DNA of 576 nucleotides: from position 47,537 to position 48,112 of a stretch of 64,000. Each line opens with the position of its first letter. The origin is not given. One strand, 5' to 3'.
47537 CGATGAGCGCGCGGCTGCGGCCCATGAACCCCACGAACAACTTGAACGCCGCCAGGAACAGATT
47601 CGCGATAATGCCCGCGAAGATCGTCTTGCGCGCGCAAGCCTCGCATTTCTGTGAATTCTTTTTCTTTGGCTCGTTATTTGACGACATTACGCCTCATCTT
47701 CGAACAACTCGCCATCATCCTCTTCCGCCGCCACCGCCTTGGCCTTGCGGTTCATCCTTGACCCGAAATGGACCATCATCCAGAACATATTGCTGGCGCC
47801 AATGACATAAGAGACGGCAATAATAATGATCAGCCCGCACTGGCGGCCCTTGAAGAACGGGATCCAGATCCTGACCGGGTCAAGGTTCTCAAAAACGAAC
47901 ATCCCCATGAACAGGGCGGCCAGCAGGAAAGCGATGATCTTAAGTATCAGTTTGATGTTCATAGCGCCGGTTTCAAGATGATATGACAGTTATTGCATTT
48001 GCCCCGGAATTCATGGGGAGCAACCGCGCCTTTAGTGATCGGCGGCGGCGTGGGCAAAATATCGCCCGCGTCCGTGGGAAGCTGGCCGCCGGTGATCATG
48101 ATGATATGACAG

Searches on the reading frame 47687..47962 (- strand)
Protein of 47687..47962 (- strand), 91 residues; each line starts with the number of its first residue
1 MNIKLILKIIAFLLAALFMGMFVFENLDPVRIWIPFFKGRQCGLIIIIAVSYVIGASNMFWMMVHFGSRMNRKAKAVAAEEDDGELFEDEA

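Call 7: search_protein_families(library=pfam, proteins=[window:47687-47962:-], max_evalue=0.01)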
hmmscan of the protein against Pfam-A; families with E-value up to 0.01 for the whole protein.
window:47687-47962:- (91 aa): 0 families

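Call 15: search_protein_families(library=ncbifam, proteins=[window:47687-47962:-], max_evalue=1)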
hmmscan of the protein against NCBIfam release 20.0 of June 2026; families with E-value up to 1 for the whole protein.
window:47687-47962:- (91 aa): 1 family
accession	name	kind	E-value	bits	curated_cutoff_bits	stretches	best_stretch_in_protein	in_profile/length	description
NF045610.1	acin_4_helix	equivalog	0.0068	16.5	50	0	45-84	38-75/131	putative four-helix membrane protein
